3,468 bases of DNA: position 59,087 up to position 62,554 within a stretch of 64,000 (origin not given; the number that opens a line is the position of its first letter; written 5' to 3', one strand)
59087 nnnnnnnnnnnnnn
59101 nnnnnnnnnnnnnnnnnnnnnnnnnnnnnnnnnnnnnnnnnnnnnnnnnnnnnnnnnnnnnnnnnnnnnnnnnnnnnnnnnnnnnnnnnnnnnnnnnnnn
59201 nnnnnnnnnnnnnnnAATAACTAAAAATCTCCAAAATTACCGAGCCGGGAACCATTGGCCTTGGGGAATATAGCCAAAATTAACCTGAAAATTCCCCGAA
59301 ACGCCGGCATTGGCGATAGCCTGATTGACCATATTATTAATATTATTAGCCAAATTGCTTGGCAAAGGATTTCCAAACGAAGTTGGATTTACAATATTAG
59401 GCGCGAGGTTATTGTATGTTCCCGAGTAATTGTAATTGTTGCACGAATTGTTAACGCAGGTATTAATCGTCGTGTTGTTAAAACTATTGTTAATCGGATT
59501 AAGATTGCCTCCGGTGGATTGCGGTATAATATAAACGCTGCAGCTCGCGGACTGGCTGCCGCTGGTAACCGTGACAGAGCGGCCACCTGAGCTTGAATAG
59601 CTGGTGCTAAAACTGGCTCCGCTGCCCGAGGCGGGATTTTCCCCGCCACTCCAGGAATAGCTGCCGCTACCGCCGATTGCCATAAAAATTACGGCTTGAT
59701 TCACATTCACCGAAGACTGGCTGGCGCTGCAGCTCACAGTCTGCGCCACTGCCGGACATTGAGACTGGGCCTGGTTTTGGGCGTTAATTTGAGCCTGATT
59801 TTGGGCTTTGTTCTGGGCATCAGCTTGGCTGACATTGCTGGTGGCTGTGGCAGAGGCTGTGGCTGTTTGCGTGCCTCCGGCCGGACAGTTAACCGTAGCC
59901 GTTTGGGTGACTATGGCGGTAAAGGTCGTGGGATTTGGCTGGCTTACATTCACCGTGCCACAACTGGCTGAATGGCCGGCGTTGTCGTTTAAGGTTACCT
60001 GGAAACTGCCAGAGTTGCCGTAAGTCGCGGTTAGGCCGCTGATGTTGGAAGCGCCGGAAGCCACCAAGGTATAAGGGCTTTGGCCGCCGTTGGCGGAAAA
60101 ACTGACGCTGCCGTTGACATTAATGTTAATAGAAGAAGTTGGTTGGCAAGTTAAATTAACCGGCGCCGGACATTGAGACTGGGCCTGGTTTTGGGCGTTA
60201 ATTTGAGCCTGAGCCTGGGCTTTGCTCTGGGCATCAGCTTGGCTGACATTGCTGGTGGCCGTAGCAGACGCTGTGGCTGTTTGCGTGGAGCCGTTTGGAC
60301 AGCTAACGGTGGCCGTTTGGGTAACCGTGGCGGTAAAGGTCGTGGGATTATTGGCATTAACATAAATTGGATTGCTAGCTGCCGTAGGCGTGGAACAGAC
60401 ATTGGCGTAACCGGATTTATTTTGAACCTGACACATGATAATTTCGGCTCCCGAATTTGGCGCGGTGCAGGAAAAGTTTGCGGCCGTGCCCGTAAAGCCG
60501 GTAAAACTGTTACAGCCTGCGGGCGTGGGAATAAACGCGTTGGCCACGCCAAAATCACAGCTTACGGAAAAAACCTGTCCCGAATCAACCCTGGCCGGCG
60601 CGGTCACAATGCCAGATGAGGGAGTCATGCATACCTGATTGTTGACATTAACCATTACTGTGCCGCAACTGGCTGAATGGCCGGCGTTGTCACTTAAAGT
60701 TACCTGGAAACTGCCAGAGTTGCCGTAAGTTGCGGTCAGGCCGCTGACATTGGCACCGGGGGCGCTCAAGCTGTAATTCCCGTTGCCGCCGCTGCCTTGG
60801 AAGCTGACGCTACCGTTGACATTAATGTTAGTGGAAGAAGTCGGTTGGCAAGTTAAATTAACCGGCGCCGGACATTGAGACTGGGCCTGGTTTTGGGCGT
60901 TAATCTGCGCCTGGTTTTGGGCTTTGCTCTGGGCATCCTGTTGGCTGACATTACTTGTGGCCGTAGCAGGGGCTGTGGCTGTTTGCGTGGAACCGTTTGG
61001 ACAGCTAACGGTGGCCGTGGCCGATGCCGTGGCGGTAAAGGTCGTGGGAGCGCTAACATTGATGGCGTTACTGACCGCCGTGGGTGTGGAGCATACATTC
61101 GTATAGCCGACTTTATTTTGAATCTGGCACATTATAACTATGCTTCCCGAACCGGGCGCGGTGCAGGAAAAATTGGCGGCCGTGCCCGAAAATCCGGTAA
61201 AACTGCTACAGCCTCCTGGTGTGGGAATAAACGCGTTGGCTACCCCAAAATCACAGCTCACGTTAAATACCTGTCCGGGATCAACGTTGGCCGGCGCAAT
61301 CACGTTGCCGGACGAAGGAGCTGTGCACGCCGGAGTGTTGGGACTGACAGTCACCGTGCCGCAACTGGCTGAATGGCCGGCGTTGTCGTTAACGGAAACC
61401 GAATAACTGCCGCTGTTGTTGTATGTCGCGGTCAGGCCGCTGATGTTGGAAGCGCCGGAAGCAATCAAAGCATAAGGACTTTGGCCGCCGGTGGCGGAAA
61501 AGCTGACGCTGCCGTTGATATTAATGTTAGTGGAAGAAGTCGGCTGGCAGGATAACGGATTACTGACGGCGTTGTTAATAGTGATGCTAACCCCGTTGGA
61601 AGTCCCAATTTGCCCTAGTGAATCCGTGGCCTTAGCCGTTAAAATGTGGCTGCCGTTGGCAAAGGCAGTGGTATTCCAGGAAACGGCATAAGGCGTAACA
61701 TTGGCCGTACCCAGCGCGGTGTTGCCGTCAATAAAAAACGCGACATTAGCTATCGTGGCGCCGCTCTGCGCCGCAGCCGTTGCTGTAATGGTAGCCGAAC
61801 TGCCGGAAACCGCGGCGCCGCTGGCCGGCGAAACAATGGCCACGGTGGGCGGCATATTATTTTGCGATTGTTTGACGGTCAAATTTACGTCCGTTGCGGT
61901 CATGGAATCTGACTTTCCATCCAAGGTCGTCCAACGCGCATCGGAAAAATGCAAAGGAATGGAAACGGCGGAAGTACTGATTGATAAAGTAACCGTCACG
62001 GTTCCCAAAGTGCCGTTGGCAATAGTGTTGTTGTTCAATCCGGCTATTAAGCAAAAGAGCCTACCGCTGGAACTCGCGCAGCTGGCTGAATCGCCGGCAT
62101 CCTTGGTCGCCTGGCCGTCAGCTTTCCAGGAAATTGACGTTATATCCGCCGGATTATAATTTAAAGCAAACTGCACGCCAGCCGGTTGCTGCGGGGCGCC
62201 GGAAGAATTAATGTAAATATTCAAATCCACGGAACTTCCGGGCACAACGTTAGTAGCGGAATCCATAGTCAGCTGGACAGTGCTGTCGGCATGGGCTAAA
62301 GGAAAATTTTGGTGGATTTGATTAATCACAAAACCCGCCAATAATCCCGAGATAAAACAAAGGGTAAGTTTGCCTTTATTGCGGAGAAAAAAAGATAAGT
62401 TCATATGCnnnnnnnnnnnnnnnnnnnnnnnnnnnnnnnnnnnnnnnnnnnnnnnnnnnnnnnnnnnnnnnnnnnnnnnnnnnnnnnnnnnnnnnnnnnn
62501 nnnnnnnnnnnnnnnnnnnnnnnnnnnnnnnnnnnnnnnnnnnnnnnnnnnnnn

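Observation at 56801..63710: Cohesin/dockerin-like secreted protein cluster with recombination-prone near-identical repeats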

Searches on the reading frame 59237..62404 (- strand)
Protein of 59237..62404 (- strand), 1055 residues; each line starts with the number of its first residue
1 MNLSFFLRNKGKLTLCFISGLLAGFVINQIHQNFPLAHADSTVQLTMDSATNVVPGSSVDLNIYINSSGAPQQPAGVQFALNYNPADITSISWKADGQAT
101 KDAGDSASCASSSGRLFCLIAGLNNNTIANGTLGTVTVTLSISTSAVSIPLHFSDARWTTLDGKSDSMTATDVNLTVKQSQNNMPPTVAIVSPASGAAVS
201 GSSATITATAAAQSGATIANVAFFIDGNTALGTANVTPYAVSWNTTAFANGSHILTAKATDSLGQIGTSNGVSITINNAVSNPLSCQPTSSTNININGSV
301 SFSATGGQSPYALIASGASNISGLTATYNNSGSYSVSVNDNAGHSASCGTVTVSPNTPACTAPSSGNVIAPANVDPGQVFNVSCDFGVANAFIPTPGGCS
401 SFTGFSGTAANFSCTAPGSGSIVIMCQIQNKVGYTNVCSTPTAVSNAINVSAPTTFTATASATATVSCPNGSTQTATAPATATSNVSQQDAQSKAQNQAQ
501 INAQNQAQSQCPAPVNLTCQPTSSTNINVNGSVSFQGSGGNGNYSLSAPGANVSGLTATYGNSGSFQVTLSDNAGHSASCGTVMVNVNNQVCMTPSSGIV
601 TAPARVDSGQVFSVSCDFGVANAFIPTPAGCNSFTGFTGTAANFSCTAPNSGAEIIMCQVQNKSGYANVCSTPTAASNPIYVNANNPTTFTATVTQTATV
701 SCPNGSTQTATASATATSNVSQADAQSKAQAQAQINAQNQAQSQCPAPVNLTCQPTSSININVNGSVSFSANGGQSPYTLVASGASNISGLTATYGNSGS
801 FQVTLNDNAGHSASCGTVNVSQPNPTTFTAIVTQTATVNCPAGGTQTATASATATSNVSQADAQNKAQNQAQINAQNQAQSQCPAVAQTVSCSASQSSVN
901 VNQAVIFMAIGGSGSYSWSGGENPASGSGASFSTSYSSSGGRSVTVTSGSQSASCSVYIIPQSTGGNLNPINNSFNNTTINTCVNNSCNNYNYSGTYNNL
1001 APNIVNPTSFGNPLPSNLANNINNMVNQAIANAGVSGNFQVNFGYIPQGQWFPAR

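Call 3: search_protein_families(library=pfam, proteins=[window:59237-62404:-], max_evalue=1)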
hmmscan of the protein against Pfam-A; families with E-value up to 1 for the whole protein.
window:59237-62404:- (1055 aa): 4 families
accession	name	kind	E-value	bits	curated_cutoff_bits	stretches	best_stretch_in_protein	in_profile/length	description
PF17957.7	Big_7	-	4.8e-15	56.4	24.1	1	186-257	1-70/70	Bacterial Ig domain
PF19404.4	DUF5977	-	8.3e-07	30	25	3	832-882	6-61/65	Family of unknown function (DUF5977)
PF16640.11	Big_3_5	-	0.00042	21.2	35.5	1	194-258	4-68/88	Bacterial Ig-like domain (group 3)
PF13786.12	DUF4179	-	0.14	13.1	30.1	0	232-282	22-82/94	Domain of unknown function (DUF4179)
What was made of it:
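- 61634..61849 (-): Big_7 bacterial Ig domain of B (residues 186-257). Pfam PF17957 56.4 bits (call 3).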

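Call 13: find_encoding_contigs(protein=window:59237-62404:-, flank=10000, max_places=6)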
Protein window:59237-62404:- (1055 aa): no gene with exactly this product is on record in the collection.

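Call 24: search_protein_families(library=ncbifam, proteins=[window:59237-62404:-], max_evalue=1)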
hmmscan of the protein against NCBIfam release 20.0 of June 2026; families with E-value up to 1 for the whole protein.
window:59237-62404:- (1055 aa): 0 families

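Call 35: list_cluster_members(proteins=[window:59237-62404:-, window:56801-59164:-, window:56801-59215:-, window:63171-63710:-, window:63171-63680:-, P0015, window:16295-18559:+, window:8778-10664:-])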
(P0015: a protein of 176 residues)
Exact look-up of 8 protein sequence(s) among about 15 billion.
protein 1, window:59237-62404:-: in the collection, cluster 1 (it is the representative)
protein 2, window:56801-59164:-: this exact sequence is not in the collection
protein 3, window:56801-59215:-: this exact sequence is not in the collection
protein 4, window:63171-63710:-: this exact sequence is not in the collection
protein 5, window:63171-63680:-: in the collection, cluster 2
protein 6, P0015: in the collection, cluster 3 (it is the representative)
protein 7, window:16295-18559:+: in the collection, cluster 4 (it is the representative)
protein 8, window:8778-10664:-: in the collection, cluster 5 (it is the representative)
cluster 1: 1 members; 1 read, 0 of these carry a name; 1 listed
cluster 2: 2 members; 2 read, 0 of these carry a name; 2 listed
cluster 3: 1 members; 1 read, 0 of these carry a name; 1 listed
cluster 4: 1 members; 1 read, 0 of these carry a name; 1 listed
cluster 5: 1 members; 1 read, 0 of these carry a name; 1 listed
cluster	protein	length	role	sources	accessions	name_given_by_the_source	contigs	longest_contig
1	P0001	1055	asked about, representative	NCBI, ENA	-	-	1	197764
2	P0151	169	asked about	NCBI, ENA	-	-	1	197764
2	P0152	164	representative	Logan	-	-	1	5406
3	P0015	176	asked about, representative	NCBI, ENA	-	-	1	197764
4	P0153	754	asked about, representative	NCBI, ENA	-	-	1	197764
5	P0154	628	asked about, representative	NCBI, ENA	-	-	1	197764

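Call 37: find_related_loci(query=window:59237-62404:-, collection=genome_contigs, flank=10000)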
Query window:59237-62404:- (1055 aa) in genome_contigs; peptide patterns used: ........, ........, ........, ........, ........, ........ (x = any residue, [..] = any of these).
68 stretches matched a pattern, but none encodes a relative of the query by tblastn (E <= 1e-3).
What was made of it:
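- Tried and rejected: A genome scan with B alone gave no confirmed locus (call 37).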

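Call 48: find_encoding_contigs(protein=P0152, flank=10000, max_places=4)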
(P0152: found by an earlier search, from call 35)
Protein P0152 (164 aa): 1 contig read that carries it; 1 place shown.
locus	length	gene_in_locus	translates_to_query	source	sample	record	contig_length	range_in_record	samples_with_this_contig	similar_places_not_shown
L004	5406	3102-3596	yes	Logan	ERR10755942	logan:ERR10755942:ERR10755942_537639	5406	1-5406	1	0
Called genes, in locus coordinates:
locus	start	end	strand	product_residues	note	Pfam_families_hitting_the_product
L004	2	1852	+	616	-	?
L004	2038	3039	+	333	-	PF13551:HTH_29 (faint)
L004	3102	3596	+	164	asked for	PF00404:Dockerin_1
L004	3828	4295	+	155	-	-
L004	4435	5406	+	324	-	?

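Call 82: search_protein_families(library=pfam, proteins=[L004:2038-3039:+], max_evalue=0.1)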
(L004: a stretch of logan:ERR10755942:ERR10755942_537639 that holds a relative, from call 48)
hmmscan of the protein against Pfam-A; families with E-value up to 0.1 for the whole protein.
L004:2038-3039:+ (333 aa): 15 families
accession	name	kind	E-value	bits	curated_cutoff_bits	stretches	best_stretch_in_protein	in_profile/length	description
PF13551.12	HTH_29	-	1.2e-05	25.8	28.1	0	80-99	19-38/64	Winged helix-turn helix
PF01978.25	TrmB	-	3.4e-05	24.1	25.6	0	80-97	29-46/68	Sugar-specific transcriptional regulator TrmB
PF01710.22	HTH_Tnp_IS630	-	6.5e-05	23.4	21.3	0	210-265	6-59/119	Transposase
PF09339.16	HTH_IclR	-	7.2e-05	22.9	22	0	80-95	25-40/52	IclR helix-turn-helix domain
PF04967.18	HTH_10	-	0.00021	21.4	23.1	0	229-247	30-48/53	HTH DNA binding domain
PF01381.28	HTH_3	-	0.001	19.5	23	0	228-245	15-32/55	Helix-turn-helix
PF13384.12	HTH_23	-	0.0013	18.9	24.6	0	288-318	6-36/50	Homeodomain-like domain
PF01527.26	HTH_Tnp_1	-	0.0016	19.1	24.1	0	204-271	4-68/75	Transposase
PF12728.13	HTH_17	-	0.0032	18.1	27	0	228-262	7-38/51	Helix-turn-helix domain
PF02796.21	HTH_7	-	0.0042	17.6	23.8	1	78-95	26-43/45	Helix-turn-helix domain of resolvase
PF13556.12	HTH_30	-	0.008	16.4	27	0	70-101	9-40/59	PucR C-terminal helix-turn-helix domain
PF02001.22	DUF134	-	0.021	15.8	27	0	301-330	52-81/98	Protein of unknown function DUF134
PF13518.12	HTH_28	-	0.028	14.9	25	0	291-319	4-31/52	Helix-turn-helix domain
PF08281.18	Sigma70_r4_2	-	0.049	13.7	25.7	0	228-248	32-52/54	Sigma-70, region 4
PF13916.11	Phostensin_N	-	0.069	14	23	0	17-58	34-75/86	PP1-regulatory protein, Phostensin N-terminal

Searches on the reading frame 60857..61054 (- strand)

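Call 51: search_protein_families(library=pfam, proteins=[window:60857-61054:-], max_evalue=1)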
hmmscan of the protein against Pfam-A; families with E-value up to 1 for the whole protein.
seq(66 aa): 2 families
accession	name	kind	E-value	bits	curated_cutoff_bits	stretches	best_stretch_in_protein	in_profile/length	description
PF19404.4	DUF5977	-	5.1e-05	24.2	25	1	8-60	4-61/65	Family of unknown function (DUF5977)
PF21827.1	New_glue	-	0.47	10.7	31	1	3-49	30-77/94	New glue protein family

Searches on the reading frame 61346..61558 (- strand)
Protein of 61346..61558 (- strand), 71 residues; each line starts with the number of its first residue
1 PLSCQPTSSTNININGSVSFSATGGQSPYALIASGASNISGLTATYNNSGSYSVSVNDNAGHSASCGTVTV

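Call 51: search_protein_families(library=pfam, proteins=[window:61346-61558:-], max_evalue=1)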
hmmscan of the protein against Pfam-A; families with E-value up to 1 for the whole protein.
seq(71 aa): 2 families
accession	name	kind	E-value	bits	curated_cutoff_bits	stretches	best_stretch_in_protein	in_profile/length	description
PF00801.26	PKD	-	0.12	12.9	23.5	1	29-69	48-78/80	PKD domain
PF18911.6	PKD_4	-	0.16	12.4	27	1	41-71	51-83/85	PKD domain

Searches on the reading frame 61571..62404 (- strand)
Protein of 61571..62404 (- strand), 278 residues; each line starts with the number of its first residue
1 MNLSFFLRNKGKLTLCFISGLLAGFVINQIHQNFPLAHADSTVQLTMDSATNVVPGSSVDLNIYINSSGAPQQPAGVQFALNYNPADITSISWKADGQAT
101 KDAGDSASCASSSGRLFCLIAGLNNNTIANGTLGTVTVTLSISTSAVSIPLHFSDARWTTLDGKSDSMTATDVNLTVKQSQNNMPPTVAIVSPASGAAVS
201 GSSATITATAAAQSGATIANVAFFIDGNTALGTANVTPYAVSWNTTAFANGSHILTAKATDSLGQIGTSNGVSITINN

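Call 41: find_related_loci(query=A4, collection=genome_contigs, flank=10000)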
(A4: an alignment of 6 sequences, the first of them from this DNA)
Query A4 (278 aa) in genome_contigs; peptide patterns used: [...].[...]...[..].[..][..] (x = any residue, [..] = any of these).
30 stretches matched a pattern; 3 encode a relative of the query (tblastn E <= 1e-3); 3 distinct loci.
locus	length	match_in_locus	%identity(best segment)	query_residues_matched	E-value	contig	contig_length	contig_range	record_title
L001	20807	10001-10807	53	12-278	1e-74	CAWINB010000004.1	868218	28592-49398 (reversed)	MAG: Candidatus Doudnabacteria bacterium isolate MFD04434.bin.1.36 genome assembly, contig: contig_4859, whole genome sh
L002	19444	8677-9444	49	23-278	6e-71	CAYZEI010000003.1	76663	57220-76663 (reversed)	MAG TPA_asm: uncultured Candidatus Saccharibacteria bacterium isolate SRP278252_co1_767 genome assembly, contig: NODE_37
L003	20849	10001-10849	46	1-278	6e-69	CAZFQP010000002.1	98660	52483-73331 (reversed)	MAG TPA_asm: uncultured Candidatus Saccharibacteria bacterium isolate SRP278252_co1_731 genome assembly, contig: NODE_21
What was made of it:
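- Tried and rejected: The orthologue alignment gave three (call 41).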

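Call 82: search_protein_families(library=pfam, proteins=[L001:9261-9764:+, L002:7601-8092:+, L003:8744-9235:+, L003:9310-9933:+, L002:8102-8530:+, L003:12893-13849:+, L001:11984-14449:+, L002:11426-13129:+], max_evalue=0.1)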
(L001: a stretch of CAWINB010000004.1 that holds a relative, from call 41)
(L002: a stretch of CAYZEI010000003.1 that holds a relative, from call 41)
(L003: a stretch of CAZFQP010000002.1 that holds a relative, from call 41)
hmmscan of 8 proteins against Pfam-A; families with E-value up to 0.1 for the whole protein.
L001:9261-9764:+ (167 aa): 2 families
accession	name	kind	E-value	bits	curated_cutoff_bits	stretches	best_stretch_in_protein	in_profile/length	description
PF00404.24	Dockerin_1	-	0.0028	18.3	22.9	1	10-42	22-54/57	Dockerin type I domain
PF10304.15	RTP1_C2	-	0.018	15.1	21.1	1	84-98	8-22/34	Required for nuclear transport of RNA pol II C-terminus 2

L002:7601-8092:+ (163 aa): 0 families

L003:8744-9235:+ (163 aa): 2 families
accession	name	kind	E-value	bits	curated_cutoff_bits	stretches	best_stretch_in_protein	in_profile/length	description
PF00041.27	fn3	-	0.0017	19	25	1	83-157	14-82/84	Fibronectin type III domain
PF00404.24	Dockerin_1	-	0.0019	18.8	22.9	1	21-41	31-51/57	Dockerin type I domain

L003:9310-9933:+ (207 aa): 0 families

L002:8102-8530:+ (142 aa): 1 family
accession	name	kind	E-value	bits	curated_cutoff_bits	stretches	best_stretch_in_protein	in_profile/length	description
PF01483.27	P_proprotein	-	0.05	14.1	21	1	33-79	4-49/86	Proprotein convertase P-domain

L003:12893-13849:+ (318 aa): 2 families
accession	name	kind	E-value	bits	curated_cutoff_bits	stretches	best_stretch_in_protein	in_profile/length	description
PF00404.24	Dockerin_1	-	1.4e-10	41.7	22.9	1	265-312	1-55/57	Dockerin type I domain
PF00963.24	Cohesin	-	9.5e-05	23.1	24.1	1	32-165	3-139/139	Cohesin domain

L001:11984-14449:+ (821 aa): 1 family
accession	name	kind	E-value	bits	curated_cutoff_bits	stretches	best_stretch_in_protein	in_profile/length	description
PF00041.27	fn3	-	4.3e-06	27.3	25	1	415-494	2-80/84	Fibronectin type III domain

L002:11426-13129:+ (568 aa): 1 family
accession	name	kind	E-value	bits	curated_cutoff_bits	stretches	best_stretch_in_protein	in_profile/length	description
PF00963.24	Cohesin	-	1.4e-11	45.2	24.1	2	195-303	7-122/139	Cohesin domain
